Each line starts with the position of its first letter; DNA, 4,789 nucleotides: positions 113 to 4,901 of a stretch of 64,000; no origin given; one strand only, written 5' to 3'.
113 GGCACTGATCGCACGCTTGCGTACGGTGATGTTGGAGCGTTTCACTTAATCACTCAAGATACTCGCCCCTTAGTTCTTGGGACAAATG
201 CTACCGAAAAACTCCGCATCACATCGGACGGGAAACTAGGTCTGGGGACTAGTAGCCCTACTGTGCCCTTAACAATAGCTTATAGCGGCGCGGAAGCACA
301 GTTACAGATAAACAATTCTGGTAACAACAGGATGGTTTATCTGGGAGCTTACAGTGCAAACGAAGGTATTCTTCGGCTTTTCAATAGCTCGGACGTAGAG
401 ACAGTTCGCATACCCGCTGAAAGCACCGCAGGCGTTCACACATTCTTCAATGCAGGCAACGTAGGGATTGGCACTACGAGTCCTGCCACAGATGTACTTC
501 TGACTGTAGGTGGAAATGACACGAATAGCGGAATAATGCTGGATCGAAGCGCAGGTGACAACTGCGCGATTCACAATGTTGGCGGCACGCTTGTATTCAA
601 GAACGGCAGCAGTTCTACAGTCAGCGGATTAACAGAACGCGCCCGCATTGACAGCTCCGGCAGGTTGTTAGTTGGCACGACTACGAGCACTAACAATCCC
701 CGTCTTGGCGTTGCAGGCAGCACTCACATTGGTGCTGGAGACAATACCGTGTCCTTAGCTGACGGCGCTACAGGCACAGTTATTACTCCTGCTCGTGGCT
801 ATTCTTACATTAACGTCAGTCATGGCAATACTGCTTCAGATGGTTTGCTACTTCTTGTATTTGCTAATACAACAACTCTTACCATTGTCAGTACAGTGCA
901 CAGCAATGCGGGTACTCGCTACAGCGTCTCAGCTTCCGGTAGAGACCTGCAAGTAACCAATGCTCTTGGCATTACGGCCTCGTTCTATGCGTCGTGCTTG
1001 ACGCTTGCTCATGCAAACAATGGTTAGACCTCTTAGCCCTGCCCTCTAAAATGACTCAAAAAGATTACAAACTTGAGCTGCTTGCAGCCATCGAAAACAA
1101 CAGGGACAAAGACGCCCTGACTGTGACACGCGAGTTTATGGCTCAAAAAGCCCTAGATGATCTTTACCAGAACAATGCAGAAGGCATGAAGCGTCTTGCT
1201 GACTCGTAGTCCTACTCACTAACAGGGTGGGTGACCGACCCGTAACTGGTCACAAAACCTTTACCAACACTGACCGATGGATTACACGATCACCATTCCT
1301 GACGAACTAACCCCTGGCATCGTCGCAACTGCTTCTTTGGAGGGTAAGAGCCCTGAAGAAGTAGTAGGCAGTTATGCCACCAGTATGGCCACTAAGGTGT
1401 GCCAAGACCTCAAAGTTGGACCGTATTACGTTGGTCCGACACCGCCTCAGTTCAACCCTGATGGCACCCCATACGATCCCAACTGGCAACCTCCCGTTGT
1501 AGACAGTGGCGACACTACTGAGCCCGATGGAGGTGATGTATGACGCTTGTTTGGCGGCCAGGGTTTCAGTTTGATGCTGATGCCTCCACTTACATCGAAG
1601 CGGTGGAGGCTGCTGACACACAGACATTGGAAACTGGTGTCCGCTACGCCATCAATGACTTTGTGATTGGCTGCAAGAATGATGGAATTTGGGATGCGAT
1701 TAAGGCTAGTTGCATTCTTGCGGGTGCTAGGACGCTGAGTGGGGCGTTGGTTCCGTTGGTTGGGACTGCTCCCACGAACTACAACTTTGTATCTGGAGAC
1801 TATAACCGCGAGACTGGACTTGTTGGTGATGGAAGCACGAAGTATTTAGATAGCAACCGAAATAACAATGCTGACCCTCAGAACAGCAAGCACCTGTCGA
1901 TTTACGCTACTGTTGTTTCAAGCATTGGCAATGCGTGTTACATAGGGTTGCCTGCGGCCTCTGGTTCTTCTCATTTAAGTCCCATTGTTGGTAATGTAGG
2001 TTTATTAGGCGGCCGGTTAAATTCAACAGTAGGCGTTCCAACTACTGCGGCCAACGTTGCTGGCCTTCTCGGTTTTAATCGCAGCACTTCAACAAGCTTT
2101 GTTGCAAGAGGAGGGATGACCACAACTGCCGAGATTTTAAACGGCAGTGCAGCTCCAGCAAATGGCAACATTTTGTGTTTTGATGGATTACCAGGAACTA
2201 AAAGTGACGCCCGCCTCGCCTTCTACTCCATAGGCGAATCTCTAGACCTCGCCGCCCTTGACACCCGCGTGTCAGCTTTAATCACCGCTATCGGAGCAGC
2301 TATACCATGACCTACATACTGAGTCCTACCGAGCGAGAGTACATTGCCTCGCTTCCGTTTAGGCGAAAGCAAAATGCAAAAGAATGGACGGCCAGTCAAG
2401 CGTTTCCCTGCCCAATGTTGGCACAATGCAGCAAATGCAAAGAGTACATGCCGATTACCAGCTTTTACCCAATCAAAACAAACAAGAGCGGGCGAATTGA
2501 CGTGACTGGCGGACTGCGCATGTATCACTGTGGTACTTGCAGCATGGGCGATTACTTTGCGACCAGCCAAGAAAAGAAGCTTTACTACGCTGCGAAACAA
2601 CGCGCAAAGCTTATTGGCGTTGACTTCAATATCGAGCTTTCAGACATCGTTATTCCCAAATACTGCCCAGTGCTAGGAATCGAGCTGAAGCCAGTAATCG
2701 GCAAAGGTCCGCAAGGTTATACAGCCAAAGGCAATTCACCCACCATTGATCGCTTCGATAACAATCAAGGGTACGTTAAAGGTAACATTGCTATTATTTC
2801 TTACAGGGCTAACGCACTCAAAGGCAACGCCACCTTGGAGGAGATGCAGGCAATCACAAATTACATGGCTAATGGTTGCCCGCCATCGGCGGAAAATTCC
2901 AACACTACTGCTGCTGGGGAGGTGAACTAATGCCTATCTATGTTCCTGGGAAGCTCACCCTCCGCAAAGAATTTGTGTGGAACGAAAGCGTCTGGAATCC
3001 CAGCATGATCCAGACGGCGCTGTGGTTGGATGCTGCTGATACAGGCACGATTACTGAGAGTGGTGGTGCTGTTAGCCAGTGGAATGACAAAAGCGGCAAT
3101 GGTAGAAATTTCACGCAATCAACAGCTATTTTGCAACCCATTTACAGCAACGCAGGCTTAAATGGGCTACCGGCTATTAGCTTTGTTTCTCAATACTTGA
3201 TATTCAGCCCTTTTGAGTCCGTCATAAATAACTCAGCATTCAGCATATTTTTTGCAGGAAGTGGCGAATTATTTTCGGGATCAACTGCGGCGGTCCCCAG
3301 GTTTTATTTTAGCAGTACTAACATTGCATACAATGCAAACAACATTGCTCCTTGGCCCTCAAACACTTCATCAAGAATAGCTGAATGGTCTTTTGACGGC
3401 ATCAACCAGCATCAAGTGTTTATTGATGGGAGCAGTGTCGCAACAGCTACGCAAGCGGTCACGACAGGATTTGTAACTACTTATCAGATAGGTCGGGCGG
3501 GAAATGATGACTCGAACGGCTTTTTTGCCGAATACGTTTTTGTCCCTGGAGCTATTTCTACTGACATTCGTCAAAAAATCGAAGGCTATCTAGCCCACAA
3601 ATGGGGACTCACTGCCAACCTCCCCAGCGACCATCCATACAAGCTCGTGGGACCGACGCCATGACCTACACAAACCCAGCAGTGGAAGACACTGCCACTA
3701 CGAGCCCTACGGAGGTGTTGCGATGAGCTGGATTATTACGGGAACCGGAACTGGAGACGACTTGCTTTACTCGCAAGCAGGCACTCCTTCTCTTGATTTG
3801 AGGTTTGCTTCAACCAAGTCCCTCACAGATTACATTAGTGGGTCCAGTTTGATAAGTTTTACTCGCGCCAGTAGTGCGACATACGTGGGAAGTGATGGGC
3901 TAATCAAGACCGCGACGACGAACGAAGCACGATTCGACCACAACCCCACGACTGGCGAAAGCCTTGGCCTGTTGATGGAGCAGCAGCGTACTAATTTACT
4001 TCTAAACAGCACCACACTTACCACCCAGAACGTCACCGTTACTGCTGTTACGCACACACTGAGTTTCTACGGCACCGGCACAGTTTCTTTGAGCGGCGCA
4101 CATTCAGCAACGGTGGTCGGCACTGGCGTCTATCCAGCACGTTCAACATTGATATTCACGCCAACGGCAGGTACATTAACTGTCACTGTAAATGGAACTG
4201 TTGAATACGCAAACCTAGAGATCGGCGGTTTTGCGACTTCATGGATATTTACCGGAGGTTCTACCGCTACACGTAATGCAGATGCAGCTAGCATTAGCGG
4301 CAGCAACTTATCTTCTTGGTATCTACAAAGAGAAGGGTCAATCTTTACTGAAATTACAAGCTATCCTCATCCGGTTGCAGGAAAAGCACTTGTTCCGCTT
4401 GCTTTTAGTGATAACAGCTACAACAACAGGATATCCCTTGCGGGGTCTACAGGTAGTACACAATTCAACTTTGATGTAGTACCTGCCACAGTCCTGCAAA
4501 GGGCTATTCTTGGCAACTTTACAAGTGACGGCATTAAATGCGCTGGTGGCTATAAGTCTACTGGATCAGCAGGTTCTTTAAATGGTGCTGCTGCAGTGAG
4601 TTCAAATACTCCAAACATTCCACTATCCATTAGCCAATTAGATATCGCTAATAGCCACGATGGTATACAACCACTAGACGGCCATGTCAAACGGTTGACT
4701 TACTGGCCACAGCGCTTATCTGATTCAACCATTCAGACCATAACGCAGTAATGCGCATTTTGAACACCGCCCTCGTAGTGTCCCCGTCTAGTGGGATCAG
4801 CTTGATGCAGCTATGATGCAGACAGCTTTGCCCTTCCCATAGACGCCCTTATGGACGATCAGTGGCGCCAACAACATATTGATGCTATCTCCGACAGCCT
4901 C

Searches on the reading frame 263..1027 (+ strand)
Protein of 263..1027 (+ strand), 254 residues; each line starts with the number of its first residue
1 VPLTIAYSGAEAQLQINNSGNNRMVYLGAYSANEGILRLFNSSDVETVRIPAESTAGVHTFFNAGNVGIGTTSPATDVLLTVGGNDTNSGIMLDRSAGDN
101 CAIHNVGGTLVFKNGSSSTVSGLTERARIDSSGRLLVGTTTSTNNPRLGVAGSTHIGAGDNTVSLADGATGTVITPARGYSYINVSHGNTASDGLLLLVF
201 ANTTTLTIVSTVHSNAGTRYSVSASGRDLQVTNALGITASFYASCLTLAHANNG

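Call 51: search_protein_families(library=phrogs, proteins=[window:263-1027:+], max_evalue=0.00001)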
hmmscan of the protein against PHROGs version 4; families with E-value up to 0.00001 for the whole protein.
window:263-1027:+ (254 aa): 1 family
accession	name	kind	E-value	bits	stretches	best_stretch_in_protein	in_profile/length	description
phrog_18345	-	tail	7.6e-09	35.4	1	63-154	582-684/956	tail fiber protein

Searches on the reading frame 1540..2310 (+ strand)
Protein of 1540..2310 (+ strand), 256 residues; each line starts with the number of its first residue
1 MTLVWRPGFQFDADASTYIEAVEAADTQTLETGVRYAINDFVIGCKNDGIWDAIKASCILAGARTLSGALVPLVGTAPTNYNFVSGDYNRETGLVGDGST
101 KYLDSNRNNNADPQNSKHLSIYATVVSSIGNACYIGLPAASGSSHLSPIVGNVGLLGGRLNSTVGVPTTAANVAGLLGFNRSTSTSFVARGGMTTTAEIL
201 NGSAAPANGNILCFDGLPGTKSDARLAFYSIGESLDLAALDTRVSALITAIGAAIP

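Call 51: search_protein_families(library=phrogs, proteins=[window:1540-2310:+], max_evalue=0.00001)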
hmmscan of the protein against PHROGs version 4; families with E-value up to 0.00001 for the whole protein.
window:1540-2310:+ (256 aa): 1 family
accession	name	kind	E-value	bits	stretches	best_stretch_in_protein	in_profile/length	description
phrog_17104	-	unknown function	4e-98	329.2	1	1-256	1-264/264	-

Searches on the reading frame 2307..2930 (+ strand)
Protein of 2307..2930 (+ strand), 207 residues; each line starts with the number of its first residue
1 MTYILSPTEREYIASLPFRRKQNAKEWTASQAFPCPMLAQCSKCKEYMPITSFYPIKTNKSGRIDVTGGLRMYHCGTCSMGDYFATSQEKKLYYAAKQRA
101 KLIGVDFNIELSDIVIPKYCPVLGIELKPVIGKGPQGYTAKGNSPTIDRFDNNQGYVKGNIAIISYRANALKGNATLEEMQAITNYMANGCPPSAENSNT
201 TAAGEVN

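Call 51: search_protein_families(library=phrogs, proteins=[window:2307-2930:+], max_evalue=0.00001)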
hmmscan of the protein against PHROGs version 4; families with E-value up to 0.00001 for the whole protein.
window:2307-2930:+ (207 aa): 4 families
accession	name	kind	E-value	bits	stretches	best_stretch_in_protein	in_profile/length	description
phrog_3322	-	DNA, RNA and nucleotide metabolism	3.8e-31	109.1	1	86-199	46-160/162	endonuclease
phrog_1035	-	DNA, RNA and nucleotide metabolism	3.2e-19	70.9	1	32-180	57-218/271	endonuclease VII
phrog_1400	-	moron, auxiliary metabolic gene and host takeover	3.6e-10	41.1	1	96-197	20-111/251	Srd anti-sigma factor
phrog_3118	-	DNA, RNA and nucleotide metabolism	2e-08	35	1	139-174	63-98/287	HNH endonuclease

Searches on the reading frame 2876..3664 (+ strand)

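Call 51: search_protein_families(library=phrogs, proteins=[window:2876-3664:+], max_evalue=0.00001)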
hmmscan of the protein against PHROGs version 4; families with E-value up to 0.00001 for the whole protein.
window:2876-3664:+ (262 aa): 2 families
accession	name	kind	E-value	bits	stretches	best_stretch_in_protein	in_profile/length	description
phrog_10356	-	head and packaging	2e-32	113.2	1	32-261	372-639/852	virion structural protein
phrog_11772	-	unknown function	5.6e-10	40.2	1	39-103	25-91/246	-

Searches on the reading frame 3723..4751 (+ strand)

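Call 51: search_protein_families(library=phrogs, proteins=[window:3723-4751:+], max_evalue=0.00001)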
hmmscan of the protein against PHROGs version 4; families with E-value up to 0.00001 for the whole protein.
window:3723-4751:+ (342 aa): 2 families
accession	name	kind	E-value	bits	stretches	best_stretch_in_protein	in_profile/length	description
phrog_5939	-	tail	3.9e-55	188.7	2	21-122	354-452/801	tail protein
phrog_1419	-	tail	1.6e-15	57.4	1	39-105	396-455/793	tail protein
